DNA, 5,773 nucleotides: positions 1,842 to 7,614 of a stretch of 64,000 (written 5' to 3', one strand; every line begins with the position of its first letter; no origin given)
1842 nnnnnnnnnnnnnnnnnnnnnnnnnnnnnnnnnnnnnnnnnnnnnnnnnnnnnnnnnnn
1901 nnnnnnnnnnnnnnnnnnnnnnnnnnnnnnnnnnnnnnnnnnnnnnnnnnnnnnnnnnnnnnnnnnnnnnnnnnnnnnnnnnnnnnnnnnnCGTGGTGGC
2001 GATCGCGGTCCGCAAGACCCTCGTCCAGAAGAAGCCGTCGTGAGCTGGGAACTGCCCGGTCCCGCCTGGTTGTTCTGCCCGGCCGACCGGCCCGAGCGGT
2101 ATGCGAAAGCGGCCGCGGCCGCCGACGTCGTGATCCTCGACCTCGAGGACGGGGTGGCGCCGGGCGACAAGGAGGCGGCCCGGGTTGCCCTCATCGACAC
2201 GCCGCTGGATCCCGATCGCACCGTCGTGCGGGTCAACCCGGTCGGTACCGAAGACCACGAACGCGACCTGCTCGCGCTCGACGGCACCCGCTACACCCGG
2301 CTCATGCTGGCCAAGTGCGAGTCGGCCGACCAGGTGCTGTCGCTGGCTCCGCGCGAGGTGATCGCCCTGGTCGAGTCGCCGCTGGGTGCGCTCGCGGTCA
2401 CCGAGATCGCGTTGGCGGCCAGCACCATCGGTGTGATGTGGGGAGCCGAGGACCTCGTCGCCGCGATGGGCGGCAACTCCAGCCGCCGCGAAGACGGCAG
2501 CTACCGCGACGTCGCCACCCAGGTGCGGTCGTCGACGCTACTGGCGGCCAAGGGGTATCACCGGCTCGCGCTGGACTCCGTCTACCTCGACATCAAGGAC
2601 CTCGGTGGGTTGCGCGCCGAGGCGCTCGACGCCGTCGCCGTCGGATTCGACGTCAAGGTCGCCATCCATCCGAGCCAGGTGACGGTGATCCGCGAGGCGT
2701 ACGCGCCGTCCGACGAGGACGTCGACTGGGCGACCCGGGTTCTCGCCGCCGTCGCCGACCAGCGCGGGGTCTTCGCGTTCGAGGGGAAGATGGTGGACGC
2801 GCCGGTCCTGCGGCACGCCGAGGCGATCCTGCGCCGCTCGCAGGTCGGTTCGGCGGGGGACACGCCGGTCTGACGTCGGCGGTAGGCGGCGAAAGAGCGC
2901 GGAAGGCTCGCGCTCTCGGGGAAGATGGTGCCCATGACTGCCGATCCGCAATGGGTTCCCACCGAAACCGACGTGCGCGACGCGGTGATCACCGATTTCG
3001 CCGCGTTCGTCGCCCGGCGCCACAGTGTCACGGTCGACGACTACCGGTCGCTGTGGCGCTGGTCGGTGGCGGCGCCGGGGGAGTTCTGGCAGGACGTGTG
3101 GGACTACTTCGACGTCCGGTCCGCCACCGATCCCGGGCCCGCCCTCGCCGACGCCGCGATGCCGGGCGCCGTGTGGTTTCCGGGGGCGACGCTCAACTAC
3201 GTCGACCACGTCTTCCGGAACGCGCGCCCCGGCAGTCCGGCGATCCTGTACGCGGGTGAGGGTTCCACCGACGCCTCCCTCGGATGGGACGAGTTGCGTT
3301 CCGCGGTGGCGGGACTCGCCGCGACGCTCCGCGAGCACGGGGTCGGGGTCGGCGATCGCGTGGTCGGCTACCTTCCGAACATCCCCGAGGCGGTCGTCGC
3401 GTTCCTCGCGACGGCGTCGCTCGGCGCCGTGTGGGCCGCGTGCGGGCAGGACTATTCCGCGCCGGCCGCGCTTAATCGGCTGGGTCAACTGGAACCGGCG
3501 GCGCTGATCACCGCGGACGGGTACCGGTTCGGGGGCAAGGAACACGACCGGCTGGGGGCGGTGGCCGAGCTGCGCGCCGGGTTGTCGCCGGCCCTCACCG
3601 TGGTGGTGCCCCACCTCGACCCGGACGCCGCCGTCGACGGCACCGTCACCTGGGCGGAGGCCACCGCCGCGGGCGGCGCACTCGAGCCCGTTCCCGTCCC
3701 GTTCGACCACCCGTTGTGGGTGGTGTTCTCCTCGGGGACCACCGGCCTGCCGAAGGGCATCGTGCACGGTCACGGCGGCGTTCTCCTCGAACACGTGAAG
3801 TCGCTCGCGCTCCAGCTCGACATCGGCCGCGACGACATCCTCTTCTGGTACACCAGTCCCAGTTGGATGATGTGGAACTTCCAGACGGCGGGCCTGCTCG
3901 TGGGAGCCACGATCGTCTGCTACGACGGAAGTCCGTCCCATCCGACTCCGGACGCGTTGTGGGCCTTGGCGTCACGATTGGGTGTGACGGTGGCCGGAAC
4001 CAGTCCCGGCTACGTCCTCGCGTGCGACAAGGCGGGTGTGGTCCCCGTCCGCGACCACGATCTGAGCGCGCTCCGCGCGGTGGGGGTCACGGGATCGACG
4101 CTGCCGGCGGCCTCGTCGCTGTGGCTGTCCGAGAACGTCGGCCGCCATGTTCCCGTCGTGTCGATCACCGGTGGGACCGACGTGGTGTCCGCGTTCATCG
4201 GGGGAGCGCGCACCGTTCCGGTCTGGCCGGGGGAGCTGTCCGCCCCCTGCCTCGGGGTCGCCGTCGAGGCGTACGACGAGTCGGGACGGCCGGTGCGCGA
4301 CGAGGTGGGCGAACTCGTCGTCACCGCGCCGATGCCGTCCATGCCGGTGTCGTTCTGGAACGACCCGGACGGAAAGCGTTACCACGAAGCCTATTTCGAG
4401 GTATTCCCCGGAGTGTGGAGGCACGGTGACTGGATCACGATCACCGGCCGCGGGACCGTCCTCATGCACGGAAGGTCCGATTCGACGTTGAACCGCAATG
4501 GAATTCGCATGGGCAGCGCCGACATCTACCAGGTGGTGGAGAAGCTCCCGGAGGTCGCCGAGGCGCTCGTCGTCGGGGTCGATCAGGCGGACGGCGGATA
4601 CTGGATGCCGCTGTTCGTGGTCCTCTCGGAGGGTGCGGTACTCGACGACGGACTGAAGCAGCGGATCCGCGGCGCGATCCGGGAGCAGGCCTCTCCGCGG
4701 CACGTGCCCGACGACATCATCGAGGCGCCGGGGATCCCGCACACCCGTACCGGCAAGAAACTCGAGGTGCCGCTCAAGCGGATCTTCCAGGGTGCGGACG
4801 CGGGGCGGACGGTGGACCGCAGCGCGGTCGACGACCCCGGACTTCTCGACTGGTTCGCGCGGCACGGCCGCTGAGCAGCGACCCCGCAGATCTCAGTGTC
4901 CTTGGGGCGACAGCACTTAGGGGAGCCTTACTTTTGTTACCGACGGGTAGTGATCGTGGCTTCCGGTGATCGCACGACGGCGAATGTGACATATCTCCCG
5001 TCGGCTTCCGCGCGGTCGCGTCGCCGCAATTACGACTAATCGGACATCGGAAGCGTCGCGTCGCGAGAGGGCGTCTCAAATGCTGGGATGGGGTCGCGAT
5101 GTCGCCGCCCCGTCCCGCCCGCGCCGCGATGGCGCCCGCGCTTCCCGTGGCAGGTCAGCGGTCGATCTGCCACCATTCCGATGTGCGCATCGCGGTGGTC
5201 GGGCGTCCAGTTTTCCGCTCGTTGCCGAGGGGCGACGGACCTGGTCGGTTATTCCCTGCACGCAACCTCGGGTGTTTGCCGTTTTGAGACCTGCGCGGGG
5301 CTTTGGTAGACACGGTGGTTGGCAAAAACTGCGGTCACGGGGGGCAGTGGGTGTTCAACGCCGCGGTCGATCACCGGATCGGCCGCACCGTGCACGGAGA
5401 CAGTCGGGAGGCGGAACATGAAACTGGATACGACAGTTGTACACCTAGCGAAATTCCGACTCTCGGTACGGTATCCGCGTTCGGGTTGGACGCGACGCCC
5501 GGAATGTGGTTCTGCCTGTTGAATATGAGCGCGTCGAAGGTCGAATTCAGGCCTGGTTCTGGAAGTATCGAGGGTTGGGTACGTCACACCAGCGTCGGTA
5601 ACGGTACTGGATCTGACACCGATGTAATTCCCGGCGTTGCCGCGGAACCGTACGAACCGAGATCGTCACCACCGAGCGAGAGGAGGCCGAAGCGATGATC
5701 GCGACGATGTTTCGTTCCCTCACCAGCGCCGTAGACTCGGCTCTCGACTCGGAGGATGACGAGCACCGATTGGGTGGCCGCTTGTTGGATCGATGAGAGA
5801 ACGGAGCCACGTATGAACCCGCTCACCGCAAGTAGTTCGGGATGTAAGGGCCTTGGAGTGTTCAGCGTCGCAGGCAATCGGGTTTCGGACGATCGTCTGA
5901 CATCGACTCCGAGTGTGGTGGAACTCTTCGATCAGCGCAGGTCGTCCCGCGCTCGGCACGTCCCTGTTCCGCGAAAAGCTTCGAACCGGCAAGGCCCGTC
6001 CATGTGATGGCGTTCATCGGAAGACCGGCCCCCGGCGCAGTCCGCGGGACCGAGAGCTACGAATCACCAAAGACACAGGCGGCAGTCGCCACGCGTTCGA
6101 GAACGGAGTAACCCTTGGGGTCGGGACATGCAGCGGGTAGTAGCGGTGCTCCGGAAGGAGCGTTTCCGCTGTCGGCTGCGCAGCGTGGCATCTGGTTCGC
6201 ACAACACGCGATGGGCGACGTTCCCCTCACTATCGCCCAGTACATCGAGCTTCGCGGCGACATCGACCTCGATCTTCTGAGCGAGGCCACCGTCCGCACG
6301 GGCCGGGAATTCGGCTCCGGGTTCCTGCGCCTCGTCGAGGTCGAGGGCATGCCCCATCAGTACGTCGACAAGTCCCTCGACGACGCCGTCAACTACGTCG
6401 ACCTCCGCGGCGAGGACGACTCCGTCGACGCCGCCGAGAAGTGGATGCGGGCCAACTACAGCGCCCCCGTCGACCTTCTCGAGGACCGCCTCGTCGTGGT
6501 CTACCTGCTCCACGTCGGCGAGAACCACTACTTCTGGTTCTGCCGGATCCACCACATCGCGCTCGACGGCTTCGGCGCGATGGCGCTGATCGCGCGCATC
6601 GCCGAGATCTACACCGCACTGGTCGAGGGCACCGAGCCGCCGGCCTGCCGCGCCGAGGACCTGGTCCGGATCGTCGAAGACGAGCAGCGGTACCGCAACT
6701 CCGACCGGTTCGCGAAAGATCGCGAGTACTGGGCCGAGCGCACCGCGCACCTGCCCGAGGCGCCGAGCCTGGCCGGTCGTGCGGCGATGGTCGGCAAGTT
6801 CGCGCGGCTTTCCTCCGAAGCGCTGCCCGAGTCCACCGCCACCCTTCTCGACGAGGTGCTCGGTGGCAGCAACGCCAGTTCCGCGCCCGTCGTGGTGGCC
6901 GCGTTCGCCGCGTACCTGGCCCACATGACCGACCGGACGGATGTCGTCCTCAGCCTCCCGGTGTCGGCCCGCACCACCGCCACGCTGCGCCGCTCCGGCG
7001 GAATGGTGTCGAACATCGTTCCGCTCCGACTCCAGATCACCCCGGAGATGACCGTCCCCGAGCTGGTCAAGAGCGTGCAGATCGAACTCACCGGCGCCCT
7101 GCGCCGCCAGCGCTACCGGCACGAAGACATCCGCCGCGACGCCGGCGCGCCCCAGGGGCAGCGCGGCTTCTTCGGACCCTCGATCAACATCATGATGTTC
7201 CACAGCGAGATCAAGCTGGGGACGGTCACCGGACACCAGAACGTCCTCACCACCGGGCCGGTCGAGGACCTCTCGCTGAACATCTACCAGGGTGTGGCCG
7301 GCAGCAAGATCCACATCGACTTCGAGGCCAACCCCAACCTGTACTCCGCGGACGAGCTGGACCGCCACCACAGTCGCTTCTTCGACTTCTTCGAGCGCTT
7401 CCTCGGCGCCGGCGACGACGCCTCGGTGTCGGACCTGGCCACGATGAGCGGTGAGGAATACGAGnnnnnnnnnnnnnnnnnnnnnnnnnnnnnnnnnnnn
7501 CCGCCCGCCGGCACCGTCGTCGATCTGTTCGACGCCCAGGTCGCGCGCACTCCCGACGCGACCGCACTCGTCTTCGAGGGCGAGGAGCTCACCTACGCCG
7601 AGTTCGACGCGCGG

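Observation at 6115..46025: Candidate orphan gene cluster: a TE-less nine-module C-starter NRPS next to a p-aminophenylalanine (papABC) plus arylamine N-oxygenase operon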

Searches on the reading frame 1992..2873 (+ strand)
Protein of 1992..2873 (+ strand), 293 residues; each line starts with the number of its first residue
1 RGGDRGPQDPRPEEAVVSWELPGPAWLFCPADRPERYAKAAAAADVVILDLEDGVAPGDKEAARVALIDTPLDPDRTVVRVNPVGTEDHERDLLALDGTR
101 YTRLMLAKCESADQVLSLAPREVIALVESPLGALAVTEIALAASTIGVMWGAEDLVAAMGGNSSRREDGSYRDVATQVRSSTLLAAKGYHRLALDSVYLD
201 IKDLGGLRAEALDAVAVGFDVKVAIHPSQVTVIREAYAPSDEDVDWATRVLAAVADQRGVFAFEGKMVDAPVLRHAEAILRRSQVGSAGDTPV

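Call 14: search_protein_families(library=pfam, proteins=[window:1992-2873:+], max_evalue=0.0001)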
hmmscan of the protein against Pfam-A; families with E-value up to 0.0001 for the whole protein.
window:1992-2873:+ (293 aa): 2 families
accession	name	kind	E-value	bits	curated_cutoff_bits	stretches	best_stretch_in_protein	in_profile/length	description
PF03328.21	HpcH_HpaI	-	8.2e-27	94.4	25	1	27-227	4-221/221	HpcH/HpaI aldolase/citrate lyase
PF15617.12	C-C_Bond_Lyase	-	1.5e-10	41.2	28.4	1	205-285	236-317/320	C-C_Bond_Lyase of the TIM-Barrel fold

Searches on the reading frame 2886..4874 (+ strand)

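Call 14: search_protein_families(library=pfam, proteins=[window:2886-4874:+], max_evalue=0.0001)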
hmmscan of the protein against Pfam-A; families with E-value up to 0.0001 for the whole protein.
window:2886-4874:+ (662 aa): 3 families
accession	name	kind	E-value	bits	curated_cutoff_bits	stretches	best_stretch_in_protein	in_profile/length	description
PF00501.34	AMP-binding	-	5.9e-48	164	29.9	1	113-482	7-377/384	AMP-binding enzyme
PF13193.12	AMP-binding_C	-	1.7e-11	45.3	24.5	1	549-624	4-76/76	AMP-binding enzyme C-terminal domain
PF16177.11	ACAS_N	-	1.2e-09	38.3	27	1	53-106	1-52/55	Acetyl-coenzyme A synthetase N-terminus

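Call 37: search_protein_families(library=ncbifam, proteins=[window:2925-4874:+], max_evalue=0.00001)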
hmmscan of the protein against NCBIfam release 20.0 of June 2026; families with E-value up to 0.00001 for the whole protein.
window:2925-4874:+ (649 aa): 73 families (the best 25 are shown)
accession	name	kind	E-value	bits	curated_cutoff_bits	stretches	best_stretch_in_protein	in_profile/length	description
NF002937.0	PRK03584.1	subfamily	2.4e-271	901.6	639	1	6-647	4-651/657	acetoacetate--CoA ligase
TIGR01217.1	ac_ac_CoA_syn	equivalog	2.1e-240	799.3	520.9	1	8-645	5-645/652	acetoacetate--CoA ligase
TIGR02188.1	Ac_CoA_lig_AcsA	equivalog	3.3e-83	280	724.95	1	36-642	3-624/629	acetate--CoA ligase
NF001208.0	PRK00174.1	subfamily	1.5e-82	277.9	657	1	27-643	16-640/649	acetate--CoA ligase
TIGR02316.1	propion_prpE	equivalog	4.7e-58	197.3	827.4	1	39-642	2-620/628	propionate--CoA ligase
NF007815.0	PRK10524.1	equivalog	6.5e-57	193.4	955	1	39-642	3-621/629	propionate--CoA ligase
NF003313.0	PRK04319.1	equivalog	1e-45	156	729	1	93-618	50-558/574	acetate--CoA ligase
NF004837.0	PRK06187.1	subfamily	9.4e-32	109.9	476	1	114-622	33-523/531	long-chain-fatty-acid--CoA ligase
NF052580.1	Str24CoAsynCasG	equivalog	2.2e-29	102.2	750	1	115-611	62-540/548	steroid-24-oyl-CoA synthetase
TIGR02262.1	benz_CoA_lig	subfamily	3.9e-29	101.8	375.25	1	116-611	28-499/508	benzoate-CoA ligase family protein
TIGR01733.1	AA-adenyl-dom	subfamily_domain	7.5e-28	97.5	317.4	1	122-549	3-409/409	amino acid adenylation domain-containing protein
NF004814.0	PRK06164.1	equivalog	1.1e-27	96.8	677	1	115-611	32-517/540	acyl-CoA synthetase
NF053567.1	HBDA_AROS1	equivalog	2.3e-27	95.5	1000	1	115-621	36-519/523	3-hydroxybenzoate--CoA ligase HbdA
NF047394.1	AcylCoAsynMbcS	equivalog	9.5e-26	90.5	850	1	95-618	17-517/525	acyl-CoA synthetase MbcS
NF004822.0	PRK06178.1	equivalog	1.2e-23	83.5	782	2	97-316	46-268/571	acyl-CoA synthetase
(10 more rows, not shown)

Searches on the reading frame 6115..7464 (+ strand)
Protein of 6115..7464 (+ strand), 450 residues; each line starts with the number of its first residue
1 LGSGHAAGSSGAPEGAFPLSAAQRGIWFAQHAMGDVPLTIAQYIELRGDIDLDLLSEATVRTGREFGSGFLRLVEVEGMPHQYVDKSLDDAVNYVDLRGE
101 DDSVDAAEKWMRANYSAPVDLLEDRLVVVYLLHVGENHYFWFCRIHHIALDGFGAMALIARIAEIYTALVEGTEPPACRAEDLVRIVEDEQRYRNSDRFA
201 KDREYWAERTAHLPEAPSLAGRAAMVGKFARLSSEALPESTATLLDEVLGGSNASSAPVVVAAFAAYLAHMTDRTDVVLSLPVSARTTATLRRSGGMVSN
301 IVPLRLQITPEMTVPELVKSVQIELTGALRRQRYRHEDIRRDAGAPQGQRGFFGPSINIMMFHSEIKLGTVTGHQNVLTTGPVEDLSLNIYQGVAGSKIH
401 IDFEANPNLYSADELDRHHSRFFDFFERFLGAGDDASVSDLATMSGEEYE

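Call 35: search_solved_structures(query=window:6115-7464:+, max_evalue=1e-10)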
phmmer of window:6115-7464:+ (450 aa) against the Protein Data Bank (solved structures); distinct sequences matched with E-value up to 1e-10: 18.
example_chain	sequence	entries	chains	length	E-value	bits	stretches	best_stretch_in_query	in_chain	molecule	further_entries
7c1k_A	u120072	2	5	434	2.6e-68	234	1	16-430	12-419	Non-ribosomal peptide synthetase modules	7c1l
7c1h_A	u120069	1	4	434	1.3e-67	231.7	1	16-430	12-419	Non-ribosomal peptide synthetase modules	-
7c1p_A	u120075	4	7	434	8.8e-67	228.9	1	16-430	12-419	Non-ribosomal peptide synthetase modules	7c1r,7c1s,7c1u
6n8e_A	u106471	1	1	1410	1.5e-56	195.2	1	13-430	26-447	holo-ObiF1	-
5du9_A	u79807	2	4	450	3.5e-53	184.1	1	92-443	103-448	CDA peptide synthetase I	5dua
4jn3_A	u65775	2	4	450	4e-53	183.9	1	92-443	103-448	CDA peptide synthetase I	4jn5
5ja1_A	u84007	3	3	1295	6e-52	180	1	17-429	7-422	Enterobactin synthase component F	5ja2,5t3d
1l5a_A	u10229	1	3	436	9.5e-22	80.5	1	22-433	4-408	amide synthase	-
9lcq_A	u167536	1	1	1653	9.4e-13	50.9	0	110-309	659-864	PvdL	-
6oyf_A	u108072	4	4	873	1.9e-12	49.9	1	18-338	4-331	Txo1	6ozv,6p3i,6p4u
6p1j_A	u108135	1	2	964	3.4e-12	49.1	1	17-338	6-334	Txo2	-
9up2_A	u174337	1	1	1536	3.8e-12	48.9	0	110-309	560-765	PvdL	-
8z0q_C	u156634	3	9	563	3.9e-12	48.9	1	17-343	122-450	Special condensation domain in NRPS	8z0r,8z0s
9lco_A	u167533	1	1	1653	4.3e-12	48.7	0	110-309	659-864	PvdL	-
9lcp_A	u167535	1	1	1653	4.3e-12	48.7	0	110-309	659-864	PvdL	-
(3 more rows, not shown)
